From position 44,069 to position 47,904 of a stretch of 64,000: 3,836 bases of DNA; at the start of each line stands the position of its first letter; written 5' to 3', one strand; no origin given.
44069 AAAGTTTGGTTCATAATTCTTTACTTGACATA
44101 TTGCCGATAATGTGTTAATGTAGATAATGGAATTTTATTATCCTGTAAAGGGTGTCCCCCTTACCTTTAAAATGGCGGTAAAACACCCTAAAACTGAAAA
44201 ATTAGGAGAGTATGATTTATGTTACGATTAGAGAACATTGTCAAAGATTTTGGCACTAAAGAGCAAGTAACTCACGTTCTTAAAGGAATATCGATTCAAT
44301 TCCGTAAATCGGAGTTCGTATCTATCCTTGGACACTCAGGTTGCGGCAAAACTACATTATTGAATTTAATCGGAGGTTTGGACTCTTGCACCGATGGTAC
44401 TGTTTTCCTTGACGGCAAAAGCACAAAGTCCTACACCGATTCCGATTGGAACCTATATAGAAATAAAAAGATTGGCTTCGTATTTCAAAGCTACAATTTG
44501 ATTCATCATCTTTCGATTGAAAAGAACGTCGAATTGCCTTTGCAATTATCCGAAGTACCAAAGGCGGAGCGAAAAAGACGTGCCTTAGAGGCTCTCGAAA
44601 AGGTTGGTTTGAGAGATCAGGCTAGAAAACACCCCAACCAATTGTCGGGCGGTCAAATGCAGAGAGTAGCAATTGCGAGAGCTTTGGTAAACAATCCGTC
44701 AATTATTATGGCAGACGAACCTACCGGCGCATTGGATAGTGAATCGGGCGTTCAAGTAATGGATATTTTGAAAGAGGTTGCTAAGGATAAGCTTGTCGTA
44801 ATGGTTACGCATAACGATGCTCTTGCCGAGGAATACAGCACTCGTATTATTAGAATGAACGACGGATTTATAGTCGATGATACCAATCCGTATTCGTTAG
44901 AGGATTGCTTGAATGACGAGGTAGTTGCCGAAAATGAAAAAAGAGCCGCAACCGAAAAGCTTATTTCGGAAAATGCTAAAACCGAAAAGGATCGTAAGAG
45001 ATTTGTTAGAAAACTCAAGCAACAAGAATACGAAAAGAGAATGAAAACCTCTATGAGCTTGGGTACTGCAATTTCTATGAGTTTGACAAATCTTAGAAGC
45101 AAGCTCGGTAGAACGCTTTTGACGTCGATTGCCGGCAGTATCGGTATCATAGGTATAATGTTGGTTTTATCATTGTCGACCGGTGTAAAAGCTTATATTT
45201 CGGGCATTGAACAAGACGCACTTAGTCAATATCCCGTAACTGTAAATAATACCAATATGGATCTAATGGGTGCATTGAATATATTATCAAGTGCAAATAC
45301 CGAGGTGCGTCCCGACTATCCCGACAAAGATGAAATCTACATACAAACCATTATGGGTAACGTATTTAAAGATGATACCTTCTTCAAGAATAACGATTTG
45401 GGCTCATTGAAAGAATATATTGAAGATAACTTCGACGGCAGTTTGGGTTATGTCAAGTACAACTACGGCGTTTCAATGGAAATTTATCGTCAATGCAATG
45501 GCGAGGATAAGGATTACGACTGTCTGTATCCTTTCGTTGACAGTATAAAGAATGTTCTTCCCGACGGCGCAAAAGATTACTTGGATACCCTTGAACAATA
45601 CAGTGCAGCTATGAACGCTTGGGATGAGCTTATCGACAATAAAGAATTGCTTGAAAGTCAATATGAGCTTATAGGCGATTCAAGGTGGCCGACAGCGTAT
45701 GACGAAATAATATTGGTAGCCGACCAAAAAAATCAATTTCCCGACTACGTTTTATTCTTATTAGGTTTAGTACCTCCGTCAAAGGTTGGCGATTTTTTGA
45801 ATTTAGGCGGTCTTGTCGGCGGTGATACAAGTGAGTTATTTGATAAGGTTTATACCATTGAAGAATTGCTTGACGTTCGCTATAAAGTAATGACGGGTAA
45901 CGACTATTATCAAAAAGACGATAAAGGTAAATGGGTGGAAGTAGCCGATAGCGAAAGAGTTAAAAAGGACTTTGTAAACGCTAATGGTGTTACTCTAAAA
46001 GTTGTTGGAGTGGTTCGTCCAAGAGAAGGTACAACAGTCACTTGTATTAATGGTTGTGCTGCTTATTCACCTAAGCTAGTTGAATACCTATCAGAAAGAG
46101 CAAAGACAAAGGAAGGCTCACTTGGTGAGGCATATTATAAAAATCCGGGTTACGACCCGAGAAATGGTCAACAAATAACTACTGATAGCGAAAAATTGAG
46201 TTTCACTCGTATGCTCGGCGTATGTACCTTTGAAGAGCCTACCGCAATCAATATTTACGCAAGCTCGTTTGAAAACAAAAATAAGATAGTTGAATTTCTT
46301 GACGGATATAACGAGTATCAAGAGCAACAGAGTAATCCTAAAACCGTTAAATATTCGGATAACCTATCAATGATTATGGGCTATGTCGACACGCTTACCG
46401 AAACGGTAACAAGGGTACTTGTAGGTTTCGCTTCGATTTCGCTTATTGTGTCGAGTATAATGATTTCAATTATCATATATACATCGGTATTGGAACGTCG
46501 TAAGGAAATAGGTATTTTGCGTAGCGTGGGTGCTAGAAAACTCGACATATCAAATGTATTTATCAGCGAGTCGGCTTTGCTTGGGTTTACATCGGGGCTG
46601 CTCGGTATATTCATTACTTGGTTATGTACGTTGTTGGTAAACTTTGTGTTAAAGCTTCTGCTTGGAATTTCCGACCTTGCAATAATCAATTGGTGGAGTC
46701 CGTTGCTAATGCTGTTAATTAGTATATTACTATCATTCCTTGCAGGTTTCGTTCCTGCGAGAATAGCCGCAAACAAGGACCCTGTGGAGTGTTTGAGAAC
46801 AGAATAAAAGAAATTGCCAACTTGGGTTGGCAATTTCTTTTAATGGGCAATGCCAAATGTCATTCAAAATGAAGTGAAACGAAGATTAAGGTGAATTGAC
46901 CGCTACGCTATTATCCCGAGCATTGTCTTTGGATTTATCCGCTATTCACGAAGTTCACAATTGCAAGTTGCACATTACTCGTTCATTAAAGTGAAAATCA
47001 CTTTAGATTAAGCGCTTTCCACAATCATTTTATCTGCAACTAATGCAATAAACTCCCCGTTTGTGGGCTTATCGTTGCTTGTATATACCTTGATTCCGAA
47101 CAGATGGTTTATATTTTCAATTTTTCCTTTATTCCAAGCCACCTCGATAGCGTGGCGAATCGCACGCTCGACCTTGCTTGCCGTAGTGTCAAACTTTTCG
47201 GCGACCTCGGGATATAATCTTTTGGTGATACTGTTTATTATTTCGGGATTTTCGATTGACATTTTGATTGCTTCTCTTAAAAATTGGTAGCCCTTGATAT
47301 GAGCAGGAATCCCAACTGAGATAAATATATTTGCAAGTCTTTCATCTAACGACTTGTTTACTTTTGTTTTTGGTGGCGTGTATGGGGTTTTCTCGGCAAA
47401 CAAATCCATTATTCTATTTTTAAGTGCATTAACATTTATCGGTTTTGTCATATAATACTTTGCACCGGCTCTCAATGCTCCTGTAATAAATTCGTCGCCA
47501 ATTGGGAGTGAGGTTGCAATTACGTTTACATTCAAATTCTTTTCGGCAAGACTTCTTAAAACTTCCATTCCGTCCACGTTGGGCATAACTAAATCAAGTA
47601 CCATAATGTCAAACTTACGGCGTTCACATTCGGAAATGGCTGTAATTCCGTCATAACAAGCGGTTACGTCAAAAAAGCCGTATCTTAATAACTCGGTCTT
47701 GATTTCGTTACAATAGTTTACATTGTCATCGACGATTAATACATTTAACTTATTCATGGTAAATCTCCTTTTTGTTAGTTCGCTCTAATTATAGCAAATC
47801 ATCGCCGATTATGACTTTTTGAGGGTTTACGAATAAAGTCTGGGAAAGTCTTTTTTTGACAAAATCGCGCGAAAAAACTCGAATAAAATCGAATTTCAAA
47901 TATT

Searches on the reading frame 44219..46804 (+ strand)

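Call 69: search_protein_families(library=pfam, proteins=[window:44219-46804:+], max_evalue=0.0001)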
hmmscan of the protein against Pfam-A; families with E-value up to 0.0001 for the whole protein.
window:44219-46804:+ (862 aa): 2 families
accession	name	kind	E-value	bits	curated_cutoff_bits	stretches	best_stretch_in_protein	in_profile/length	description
PF00005.33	ABC_tran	-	1.7e-35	123.1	25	1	21-169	1-136/137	ABC transporter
PF02687.27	FtsX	-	1.2e-16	61.2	25.5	1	737-855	3-120/120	FtsX-like permease C-terminal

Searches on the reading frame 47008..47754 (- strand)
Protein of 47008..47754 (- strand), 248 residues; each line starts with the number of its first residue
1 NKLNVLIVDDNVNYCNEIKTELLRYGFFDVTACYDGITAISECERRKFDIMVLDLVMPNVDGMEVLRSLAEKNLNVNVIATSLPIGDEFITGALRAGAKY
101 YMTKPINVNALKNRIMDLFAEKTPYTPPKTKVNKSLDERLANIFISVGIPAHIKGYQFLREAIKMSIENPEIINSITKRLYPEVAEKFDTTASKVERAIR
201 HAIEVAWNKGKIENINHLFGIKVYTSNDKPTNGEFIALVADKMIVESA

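Call 69: search_protein_families(library=pfam, proteins=[window:47008-47754:-], max_evalue=0.0001)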
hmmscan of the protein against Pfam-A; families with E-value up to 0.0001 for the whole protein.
window:47008-47754:- (248 aa): 2 families
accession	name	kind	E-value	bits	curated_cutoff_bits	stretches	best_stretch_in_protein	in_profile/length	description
PF08769.17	Spo0A_C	-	2.2e-41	140.5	25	1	142-242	3-103/104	Sporulation initiation factor Spo0A C terminal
PF00072.30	Response_reg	-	2.3e-22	79.7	30.2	1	5-115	1-110/111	Response regulator receiver domain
